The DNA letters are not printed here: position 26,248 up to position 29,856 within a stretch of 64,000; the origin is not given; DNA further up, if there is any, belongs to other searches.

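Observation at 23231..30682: AddB-like / AddA-like nucleases with a third Cas4-like PD-(D/E)XK Fe-S nuclease appended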

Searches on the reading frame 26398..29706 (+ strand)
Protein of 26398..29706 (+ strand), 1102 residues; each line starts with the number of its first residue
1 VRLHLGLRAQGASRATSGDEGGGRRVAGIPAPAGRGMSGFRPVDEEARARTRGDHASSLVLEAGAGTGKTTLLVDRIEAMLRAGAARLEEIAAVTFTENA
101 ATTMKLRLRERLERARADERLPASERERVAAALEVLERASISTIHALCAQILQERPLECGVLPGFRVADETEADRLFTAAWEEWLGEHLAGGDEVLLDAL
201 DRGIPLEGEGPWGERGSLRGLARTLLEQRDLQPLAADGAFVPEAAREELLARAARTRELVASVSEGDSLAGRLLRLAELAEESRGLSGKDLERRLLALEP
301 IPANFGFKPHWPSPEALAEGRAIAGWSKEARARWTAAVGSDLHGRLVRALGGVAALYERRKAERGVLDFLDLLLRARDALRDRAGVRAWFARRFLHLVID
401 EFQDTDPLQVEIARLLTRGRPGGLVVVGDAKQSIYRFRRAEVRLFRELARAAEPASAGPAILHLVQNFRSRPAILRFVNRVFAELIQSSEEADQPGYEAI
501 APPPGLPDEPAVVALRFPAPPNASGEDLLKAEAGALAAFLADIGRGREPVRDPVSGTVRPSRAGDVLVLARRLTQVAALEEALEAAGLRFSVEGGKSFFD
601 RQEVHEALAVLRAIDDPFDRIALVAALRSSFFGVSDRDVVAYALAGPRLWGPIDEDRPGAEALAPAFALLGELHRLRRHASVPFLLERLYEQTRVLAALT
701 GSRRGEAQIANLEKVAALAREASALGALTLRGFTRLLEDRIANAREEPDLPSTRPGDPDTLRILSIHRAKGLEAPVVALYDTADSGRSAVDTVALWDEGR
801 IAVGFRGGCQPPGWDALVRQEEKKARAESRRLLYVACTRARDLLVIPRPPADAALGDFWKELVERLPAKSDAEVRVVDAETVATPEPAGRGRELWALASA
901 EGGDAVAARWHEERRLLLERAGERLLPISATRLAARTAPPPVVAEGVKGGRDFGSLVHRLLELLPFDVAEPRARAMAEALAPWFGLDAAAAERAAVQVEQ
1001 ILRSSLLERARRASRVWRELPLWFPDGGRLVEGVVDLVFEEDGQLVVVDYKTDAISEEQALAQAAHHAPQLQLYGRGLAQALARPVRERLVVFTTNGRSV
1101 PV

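Call 6: search_protein_families(library=pfam, proteins=[window:26398-29706:+], max_evalue=0.01)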
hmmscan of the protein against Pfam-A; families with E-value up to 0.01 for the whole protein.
window:26398-29706:+ (1102 aa): 7 families
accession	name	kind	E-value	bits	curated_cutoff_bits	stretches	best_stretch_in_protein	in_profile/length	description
PF00580.27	UvrD-helicase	-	4.8e-50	171.2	23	1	55-449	12-267/271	UvrD/REP helicase N-terminal domain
PF13361.12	UvrD_C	-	6.1e-24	85.5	25.6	2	691-846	218-345/350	UvrD-like helicase C-terminal domain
PF13245.12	AAA_19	-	4.2e-17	63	25.1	1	56-438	11-134/134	AAA domain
PF12705.13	PDDEXK_1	-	2.8e-12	47.5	22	1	951-1081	35-172/247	PD-(D/E)XK nuclease superfamily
PF13538.12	UvrD_C_2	-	1.9e-09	37.7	27.4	1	826-846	31-51/52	UvrD-like helicase C-terminal domain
PF01443.25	Viral_helicase1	-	0.00036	20.9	21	0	817-846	195-226/228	Viral superfamily 1 RNA helicase core domain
PF13604.12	AAA_30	-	0.0024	18.1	27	0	55-105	17-63/191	AAA domain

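Call 7: search_protein_families(library=ncbifam, proteins=[window:26398-29706:+], max_evalue=0.01)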
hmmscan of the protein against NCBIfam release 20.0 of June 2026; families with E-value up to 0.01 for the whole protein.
window:26398-29706:+ (1102 aa): 17 families
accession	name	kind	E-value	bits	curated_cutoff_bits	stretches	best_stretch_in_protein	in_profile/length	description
TIGR02785.1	addA_Gpos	equivalog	1.3e-82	278.4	707.65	4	349-488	340-486/1234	helicase-exonuclease AddAB subunit AddA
TIGR00609.1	recB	equivalog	9.2e-73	245.9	696.05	3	348-850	324-814/1175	exodeoxyribonuclease V subunit beta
TIGR02784.1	addA_alphas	equivalog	2.9e-68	231.2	860.75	2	354-1097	348-1133/1138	double-strand break repair helicase AddA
TIGR01073.1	pcrA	equivalog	5.3e-54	183.8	911.2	3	352-482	168-293/725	DNA helicase PcrA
NF008743.0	PRK11773.1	equivalog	5e-46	157.4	965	3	349-483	169-298/720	DNA helicase II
TIGR01075.1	uvrD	equivalog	7.9e-45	153.4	1144.45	3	353-483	168-293/715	DNA helicase II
TIGR01074.1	rep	equivalog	2.9e-37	128.3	951.45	3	354-483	167-291/668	DNA helicase Rep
NF010485.0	PRK13909.1-2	equivalog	2.5e-36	125.3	650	3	363-494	298-436/909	RecB-like helicase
NF008128.0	PRK10876.1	equivalog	5.5e-35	120.4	1697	2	346-484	328-463/1181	exodeoxyribonuclease V subunit beta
NF008172.0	PRK10919.1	equivalog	2e-27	95.7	1168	2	348-483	162-292/673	DNA helicase Rep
NF010487.0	PRK13909.1-4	equivalog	1.3e-25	89.8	759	2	393-488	327-426/924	RecB-like helicase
NF008276.0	PRK11054.1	equivalog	1.1e-22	80.4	543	3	53-115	208-268/684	DNA helicase IV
NF010486.0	PRK13909.1-3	equivalog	3.3e-15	55.2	1109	2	395-490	332-431/921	RecB-like helicase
NF010484.0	PRK13909.1-1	equivalog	4.3e-10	38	1074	2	393-492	344-445/945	RecB-like helicase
NF041464.1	HelD_BACSU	equivalog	7e-05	20.9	419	0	395-482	548-630/779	RNA polymerase recycling motor HelD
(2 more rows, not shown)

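Call 29: search_protein_families(library=padloc, proteins=[window:26506-29706:+], max_evalue=0.01)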
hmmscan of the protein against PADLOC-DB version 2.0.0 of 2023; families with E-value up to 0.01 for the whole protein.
window:26506-29706:+ (1066 aa): 57 families (the best 25 are shown)
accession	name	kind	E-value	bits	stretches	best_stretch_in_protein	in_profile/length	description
PDLC03802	RTasHel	-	3.7e-37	126.5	2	310-453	145-278/675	DRT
PDLC00117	GajB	-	1.4e-33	114.3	2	316-448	177-304/604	UrvD helicase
PDLC00132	GajB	-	2.3e-32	110.4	2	321-448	178-301/625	UrvD helicase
PDLC00114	GajB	-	1.8e-31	107.4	2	317-448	175-301/635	UrvD helicase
PDLC00130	GajB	-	9.1e-27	91.5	2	301-449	151-293/589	UrvD helicase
PDLC00122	GajB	-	1.5e-26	91.4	2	342-450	147-251/502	UrvD helicase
PDLC00103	GajB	-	6.9e-26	89.3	2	327-456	181-305/612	UrvD helicase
PDLC00119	GajB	-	7.4e-26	89.2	2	321-454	182-308/565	UrvD helicase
PDLC00127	GajB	-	6.8e-25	85.6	2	316-443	160-286/594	UrvD helicase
PDLC00112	GajB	-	6.3e-23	79.2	2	317-444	168-293/581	UrvD helicase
PDLC00136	GajB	-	3.6e-21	73.7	2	346-444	195-287/570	UrvD helicase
PDLC00121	GajB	-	4.3e-21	73.1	2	305-446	151-283/565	UrvD helicase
PDLC00123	GajB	-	4.5e-21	73.1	2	348-454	167-267/540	UrvD helicase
PDLC00138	GajB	-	1e-20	72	2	353-455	216-313/581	UrvD helicase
PDLC00129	GajB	-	2.8e-20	70.5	1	326-446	193-309/594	UrvD helicase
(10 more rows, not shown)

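Call 61: search_solved_structures(query=window:26506-29703:+, max_evalue=1e-20)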
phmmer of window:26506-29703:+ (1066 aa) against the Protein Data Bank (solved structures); distinct sequences matched with E-value up to 1e-20: 14.
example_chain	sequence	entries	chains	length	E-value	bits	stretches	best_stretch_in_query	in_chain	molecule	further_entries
3u44_A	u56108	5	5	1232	1.4e-51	178.9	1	316-809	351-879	ATP-dependent helicase/nuclease subunit A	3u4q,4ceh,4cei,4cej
9dci_A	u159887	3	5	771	1.7e-28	102.5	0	255-448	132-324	ATP-dependent DNA helicase UvrD1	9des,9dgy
1pjr_A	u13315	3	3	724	8.9e-28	100.1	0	525-746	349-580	PCRA | ATP-DEPENDENT HELICASE PCRA | HELICASE PCRA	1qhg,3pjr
3lfu_A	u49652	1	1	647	1.1e-27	99.7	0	321-445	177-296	DNA helicase II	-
2is1_A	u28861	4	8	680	2.2e-27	98.8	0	321-445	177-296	DNA helicase II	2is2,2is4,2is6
5mbv_B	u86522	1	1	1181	1.2e-26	96.3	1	310-804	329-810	RecBCD enzyme subunit RecB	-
1w36_B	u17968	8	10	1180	1.4e-26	96.1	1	310-804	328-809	EXODEOXYRIBONUCLEASE V BETA CHAIN | RecBCD enzyme subunit RecB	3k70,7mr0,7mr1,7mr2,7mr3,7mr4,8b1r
6sjb_B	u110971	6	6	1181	1.5e-25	92.7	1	310-804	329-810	RecBCD enzyme subunit RecB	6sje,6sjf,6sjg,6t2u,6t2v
5ld2_B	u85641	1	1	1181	1.5e-25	92.7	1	310-804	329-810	RecBCD enzyme subunit RecB,RecBCD enzyme subunit RecB,RecBCD enzyme subunit RecB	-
8b1t_B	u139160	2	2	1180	1.8e-25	92.4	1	310-804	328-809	RecBCD enzyme subunit RecB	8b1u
2pjr_A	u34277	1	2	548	2.3e-24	88.8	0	316-448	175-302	PROTEIN (HELICASE PCRA)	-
1uaa_A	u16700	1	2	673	8.1e-23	83.7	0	287-447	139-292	PROTEIN (ATP-DEPENDENT DNA HELICASE REP.)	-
4c2u_A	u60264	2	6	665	2.3e-22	82.1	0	319-461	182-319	DNA HELICASE II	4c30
4c2t_A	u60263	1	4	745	3.3e-22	81.6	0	319-461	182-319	DNA HELICASE II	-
